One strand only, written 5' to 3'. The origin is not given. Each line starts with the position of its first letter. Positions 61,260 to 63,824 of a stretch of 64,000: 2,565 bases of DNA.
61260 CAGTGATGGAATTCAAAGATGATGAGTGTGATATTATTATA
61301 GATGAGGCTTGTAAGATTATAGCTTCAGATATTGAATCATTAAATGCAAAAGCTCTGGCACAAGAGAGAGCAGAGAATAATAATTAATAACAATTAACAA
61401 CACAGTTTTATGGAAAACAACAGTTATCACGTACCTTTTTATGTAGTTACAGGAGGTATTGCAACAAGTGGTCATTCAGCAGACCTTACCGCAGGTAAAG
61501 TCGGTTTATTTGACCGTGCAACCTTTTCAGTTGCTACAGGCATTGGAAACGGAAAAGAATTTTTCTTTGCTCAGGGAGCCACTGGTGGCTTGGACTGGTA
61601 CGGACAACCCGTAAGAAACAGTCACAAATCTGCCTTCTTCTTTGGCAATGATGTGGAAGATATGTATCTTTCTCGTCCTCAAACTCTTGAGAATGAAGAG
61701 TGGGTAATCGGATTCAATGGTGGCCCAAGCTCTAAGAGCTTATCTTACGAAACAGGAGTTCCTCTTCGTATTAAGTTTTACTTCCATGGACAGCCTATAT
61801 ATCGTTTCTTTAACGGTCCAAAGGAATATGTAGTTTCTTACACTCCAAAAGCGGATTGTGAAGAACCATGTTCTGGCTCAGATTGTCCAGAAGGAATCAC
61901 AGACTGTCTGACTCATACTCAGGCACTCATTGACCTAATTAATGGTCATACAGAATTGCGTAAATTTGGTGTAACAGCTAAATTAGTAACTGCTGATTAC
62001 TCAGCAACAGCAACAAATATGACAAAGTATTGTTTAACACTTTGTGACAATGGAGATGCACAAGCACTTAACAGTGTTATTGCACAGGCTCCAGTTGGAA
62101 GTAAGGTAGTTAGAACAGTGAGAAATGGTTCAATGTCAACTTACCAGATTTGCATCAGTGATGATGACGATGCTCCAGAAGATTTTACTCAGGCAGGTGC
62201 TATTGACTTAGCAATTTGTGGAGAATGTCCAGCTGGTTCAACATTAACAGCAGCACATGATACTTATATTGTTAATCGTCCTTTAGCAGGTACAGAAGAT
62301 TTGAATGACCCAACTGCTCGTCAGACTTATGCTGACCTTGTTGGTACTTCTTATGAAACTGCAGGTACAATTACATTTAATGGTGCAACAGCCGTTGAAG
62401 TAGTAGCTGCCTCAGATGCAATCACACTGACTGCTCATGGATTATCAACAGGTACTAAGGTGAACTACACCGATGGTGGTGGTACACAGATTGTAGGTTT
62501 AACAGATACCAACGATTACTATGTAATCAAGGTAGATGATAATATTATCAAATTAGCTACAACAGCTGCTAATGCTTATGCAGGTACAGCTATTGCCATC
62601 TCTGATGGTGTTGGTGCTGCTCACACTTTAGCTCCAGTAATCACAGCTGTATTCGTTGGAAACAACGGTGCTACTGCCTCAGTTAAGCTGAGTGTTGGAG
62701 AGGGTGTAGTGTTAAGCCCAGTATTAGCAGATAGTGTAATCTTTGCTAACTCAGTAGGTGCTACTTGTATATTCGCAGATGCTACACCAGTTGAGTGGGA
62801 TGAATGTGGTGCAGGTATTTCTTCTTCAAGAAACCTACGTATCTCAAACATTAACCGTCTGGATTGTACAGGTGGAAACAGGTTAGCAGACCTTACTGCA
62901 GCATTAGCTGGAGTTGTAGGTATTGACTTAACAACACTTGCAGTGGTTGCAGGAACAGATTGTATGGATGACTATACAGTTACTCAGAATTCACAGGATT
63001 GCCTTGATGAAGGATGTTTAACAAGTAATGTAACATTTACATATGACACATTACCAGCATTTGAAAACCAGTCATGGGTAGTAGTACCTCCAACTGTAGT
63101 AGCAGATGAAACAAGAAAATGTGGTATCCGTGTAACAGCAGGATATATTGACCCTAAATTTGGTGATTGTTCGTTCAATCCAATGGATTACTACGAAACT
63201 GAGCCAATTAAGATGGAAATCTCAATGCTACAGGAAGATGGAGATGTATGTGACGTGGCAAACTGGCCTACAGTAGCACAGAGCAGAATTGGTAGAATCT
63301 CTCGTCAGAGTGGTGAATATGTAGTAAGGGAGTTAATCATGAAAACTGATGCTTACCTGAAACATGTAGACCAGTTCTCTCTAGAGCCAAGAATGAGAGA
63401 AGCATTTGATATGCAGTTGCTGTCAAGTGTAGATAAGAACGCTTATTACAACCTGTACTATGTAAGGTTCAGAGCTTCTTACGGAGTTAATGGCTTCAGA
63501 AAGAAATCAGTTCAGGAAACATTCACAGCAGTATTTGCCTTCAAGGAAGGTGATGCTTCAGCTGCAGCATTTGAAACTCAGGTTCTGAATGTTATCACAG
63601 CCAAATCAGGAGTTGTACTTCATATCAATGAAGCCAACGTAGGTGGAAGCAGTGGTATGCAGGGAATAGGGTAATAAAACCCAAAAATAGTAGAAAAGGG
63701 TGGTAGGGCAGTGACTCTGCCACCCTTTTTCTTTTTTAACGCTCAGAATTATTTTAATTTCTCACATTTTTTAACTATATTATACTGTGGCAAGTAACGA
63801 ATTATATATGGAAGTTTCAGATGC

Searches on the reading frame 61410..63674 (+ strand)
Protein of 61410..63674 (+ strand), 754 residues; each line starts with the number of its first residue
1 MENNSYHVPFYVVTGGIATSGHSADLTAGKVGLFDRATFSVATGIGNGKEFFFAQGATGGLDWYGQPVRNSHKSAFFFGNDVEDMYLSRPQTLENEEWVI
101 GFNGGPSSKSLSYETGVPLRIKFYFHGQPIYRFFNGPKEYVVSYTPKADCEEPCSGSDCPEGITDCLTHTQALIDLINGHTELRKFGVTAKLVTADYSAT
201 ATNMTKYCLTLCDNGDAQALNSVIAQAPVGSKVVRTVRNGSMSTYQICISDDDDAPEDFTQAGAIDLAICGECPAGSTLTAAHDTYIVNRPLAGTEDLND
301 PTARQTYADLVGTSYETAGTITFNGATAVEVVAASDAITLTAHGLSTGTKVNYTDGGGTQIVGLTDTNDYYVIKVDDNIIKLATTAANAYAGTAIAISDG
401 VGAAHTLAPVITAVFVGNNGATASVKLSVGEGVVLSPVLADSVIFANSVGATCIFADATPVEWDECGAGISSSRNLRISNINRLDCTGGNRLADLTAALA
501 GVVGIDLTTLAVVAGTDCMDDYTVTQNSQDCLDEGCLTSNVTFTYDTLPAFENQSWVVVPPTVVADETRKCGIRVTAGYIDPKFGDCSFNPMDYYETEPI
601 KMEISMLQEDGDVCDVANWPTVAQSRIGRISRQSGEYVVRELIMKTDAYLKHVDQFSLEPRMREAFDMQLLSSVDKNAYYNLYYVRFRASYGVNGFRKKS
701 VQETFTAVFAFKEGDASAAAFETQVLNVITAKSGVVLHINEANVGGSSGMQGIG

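Call 19: search_protein_families(library=pfam, proteins=[window:61410-63674:+], max_evalue=0.01)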
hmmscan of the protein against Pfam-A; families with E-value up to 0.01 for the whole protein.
window:61410-63674:+ (754 aa): 0 families

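Call 20: search_protein_families(library=phrogs, proteins=[window:61410-63674:+], max_evalue=0.001)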
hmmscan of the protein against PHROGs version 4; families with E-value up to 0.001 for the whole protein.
window:61410-63674:+ (754 aa): 2 families
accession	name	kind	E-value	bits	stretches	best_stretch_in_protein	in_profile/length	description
phrog_2885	-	tail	1.3e-09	36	1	329-422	934-1033/4179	baseplate wedge subunit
phrog_38233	-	tail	1.3e-05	24.3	1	321-398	267-340/896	tail fiber protein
